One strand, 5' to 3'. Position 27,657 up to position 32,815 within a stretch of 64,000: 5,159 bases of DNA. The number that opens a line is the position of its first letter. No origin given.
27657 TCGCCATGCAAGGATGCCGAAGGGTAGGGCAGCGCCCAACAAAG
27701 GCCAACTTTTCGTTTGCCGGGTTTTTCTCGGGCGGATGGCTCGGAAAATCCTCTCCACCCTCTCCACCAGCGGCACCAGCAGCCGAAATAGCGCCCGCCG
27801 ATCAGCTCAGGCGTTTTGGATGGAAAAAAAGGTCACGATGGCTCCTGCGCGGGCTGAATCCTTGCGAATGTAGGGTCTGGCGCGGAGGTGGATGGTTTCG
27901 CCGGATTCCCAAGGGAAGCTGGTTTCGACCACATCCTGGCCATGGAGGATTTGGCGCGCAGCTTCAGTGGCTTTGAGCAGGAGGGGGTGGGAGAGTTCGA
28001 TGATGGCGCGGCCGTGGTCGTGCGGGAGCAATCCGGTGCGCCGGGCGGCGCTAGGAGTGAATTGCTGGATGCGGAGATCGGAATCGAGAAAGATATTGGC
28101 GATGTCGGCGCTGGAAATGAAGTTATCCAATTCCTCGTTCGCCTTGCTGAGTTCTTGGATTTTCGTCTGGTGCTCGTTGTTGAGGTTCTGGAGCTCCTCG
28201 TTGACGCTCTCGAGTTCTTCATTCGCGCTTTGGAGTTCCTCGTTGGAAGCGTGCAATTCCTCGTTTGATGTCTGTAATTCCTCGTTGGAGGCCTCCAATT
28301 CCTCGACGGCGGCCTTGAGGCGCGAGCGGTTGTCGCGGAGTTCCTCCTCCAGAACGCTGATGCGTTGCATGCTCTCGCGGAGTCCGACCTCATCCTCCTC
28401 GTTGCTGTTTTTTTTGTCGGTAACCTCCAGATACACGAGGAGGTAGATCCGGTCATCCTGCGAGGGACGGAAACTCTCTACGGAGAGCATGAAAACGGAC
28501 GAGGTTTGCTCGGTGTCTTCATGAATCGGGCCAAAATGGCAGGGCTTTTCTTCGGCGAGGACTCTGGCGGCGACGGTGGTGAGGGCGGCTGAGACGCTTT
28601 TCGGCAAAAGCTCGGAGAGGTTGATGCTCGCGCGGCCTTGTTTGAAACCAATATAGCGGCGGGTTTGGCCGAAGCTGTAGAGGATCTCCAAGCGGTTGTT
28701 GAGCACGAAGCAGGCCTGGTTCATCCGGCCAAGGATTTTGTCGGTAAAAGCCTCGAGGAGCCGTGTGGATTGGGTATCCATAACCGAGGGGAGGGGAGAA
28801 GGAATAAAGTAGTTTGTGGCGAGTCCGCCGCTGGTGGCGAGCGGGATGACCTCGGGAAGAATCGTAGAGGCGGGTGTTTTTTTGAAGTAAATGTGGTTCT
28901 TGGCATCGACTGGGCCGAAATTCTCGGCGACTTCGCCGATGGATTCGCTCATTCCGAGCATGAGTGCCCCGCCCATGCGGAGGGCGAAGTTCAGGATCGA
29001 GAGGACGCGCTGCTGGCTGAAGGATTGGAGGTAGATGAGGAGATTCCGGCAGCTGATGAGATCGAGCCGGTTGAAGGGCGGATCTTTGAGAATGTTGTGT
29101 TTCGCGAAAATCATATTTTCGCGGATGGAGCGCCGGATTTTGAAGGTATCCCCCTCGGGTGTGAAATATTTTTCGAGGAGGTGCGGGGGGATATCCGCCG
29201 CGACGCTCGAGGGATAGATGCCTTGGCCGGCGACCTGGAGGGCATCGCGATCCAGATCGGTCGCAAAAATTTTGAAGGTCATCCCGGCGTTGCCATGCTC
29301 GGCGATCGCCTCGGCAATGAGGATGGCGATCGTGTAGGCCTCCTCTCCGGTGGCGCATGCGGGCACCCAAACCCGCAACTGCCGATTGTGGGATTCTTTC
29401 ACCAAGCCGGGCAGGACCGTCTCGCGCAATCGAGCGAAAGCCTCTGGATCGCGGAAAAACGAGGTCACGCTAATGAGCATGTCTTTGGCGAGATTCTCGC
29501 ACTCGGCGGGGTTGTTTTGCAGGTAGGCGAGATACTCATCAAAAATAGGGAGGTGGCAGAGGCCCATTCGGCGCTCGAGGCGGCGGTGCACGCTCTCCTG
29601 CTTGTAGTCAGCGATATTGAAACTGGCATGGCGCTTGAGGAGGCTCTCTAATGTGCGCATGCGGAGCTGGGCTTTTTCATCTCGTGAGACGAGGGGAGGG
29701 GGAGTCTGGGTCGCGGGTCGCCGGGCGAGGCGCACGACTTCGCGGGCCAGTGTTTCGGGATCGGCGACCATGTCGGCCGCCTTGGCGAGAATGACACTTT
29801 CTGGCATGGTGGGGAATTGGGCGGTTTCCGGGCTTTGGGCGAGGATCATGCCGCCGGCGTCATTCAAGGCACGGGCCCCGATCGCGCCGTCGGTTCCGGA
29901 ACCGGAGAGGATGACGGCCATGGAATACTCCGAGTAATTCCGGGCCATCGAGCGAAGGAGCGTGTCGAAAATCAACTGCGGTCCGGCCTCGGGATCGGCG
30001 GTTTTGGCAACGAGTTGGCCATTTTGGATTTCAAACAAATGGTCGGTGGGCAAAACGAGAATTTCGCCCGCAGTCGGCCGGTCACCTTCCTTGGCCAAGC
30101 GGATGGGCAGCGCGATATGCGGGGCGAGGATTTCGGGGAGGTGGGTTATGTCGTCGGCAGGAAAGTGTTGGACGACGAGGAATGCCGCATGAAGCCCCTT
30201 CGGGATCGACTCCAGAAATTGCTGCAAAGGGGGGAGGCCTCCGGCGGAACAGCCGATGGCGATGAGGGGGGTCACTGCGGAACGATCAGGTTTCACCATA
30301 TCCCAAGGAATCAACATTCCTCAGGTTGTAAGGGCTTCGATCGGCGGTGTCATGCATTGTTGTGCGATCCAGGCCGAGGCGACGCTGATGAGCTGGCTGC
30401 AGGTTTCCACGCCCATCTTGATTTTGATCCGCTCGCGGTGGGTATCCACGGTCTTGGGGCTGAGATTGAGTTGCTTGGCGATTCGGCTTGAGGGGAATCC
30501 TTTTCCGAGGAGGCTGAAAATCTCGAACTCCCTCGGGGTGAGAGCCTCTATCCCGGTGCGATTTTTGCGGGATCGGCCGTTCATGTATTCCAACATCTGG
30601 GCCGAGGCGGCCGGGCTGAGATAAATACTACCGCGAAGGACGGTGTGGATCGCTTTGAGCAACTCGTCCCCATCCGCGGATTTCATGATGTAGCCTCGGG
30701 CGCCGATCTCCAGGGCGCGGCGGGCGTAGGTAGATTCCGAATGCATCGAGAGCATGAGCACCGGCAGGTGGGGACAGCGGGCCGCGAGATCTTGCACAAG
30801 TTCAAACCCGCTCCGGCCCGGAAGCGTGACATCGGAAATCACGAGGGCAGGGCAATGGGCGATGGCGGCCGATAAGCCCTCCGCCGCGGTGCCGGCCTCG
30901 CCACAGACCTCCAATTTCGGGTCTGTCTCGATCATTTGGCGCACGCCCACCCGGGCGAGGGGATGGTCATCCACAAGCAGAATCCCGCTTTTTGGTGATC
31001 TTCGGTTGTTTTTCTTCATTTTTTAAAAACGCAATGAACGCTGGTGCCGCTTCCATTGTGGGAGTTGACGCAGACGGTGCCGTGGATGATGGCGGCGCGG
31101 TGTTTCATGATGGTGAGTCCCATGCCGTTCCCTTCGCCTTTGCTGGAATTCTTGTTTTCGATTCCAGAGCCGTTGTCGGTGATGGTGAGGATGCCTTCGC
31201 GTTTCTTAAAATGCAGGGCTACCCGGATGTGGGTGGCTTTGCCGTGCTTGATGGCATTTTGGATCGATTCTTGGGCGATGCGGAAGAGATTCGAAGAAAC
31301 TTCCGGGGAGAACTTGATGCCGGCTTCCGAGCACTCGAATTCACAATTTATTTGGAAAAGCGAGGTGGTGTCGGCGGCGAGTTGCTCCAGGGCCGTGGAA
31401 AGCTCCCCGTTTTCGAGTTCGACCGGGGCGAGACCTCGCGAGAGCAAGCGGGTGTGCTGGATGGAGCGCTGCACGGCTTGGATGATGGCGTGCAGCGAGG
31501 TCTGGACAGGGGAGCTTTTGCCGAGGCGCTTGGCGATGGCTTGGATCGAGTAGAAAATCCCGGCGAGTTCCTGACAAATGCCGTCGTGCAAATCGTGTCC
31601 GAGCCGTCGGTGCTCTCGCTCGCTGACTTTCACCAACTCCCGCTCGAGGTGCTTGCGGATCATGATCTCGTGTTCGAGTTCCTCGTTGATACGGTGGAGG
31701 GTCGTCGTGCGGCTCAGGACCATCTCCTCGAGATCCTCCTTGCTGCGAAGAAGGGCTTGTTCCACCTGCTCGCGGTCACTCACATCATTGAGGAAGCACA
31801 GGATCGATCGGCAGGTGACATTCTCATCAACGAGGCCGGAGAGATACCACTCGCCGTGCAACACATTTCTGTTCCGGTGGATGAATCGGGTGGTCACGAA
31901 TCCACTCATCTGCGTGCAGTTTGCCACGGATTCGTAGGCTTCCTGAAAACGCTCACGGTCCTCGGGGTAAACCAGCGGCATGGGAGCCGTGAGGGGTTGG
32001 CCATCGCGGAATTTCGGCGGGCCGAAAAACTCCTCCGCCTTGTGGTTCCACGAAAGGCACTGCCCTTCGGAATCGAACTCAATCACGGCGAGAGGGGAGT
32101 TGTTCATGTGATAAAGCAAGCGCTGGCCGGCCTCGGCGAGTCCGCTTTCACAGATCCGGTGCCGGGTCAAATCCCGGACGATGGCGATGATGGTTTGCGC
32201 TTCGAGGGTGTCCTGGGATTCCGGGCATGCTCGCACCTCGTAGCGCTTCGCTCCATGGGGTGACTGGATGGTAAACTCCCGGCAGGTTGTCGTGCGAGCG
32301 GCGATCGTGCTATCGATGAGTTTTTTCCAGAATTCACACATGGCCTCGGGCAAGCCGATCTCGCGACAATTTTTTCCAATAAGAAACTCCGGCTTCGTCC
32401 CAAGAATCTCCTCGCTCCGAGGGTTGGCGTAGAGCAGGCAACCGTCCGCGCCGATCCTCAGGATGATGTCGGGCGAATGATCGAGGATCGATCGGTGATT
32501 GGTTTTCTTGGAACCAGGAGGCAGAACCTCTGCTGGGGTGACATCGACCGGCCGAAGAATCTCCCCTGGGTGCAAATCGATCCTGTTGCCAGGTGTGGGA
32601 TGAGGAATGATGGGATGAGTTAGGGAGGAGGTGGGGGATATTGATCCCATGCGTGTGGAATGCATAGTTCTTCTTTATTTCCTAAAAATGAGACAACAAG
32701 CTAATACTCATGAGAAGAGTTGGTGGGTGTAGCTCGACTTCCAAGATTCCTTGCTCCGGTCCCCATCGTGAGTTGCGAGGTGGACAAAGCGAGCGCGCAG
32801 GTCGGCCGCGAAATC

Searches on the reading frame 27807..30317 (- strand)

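Call 59: search_protein_families(library=pfam, proteins=[window:27807-30317:-], max_evalue=0.0001)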
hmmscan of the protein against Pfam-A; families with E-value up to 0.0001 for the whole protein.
window:27807-30317:- (836 aa): 4 families
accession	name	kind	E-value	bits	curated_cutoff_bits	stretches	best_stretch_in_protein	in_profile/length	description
PF01739.24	CheR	-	1.7e-49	168.4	27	1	284-473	2-192/195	CheR methyltransferase, SAM binding domain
PF01339.22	CheB_methylest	-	1.4e-43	149.1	24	1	19-193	1-173/174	CheB methylesterase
PF13596.12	PAS_10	-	3.7e-13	50.5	22.1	1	730-833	1-105/106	PAS domain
PF03705.20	CheR_N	-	4.7e-12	45.9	27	1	224-270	7-53/53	CheR methyltransferase, all-alpha domain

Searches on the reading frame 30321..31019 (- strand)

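Call 59: search_protein_families(library=pfam, proteins=[window:30321-31019:-], max_evalue=0.0001)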
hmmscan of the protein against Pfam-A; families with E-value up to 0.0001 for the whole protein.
window:30321-31019:- (232 aa): 3 families
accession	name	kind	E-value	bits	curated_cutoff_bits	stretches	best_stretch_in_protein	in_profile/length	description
PF00072.30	Response_reg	-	6.9e-25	87.8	30.2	1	13-124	1-110/111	Response regulator receiver domain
PF00196.25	GerE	-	3.5e-15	55.8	23.5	1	159-214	2-57/57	Bacterial regulatory proteins, luxR family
PF08281.18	Sigma70_r4_2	-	2.6e-07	30.6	25.7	1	157-202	8-54/54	Sigma-70, region 4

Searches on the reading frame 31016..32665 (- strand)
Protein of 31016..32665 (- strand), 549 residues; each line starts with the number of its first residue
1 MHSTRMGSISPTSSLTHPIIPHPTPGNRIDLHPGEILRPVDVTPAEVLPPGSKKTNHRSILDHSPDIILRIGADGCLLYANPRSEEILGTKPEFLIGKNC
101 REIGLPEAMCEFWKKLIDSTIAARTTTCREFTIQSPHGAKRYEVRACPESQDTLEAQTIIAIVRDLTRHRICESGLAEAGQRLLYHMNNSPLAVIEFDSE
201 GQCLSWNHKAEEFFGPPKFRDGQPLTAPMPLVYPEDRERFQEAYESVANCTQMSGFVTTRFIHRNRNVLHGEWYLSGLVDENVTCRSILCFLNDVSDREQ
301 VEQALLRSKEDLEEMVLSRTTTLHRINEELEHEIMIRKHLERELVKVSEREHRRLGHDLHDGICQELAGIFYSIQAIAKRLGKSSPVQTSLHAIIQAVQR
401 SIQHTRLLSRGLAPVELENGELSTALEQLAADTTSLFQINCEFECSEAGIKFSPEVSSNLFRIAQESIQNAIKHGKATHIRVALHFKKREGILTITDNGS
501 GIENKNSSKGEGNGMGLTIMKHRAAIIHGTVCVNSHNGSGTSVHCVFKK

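Call 59: search_protein_families(library=pfam, proteins=[window:31016-32665:-], max_evalue=0.0001)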
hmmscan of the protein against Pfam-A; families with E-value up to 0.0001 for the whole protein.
window:31016-32665:- (549 aa): 7 families
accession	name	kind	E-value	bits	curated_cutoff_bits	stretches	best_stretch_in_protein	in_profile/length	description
PF08448.16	PAS_4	-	1.4e-16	61.2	23.1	1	61-169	1-108/110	PAS fold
PF02518.31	HATPase_c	-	1.2e-15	58.4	26.4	1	458-548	4-108/111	Histidine kinase-, DNA gyrase B-, and HSP90-like ATPase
PF00989.32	PAS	-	5.9e-12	46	22.6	1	187-295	7-113/113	PAS fold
PF13426.13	PAS_9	-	9.2e-12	45.6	27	1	68-167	4-102/103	PAS domain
PF13188.13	PAS_8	-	4.1e-11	42.8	21.8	0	57-101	3-44/65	PAS domain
PF07730.19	HisKA_3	-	1.4e-08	35.5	24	1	351-417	1-68/68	Histidine kinase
PF08447.18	PAS_3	-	5.4e-05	23.8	25.6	0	227-288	25-85/89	PAS fold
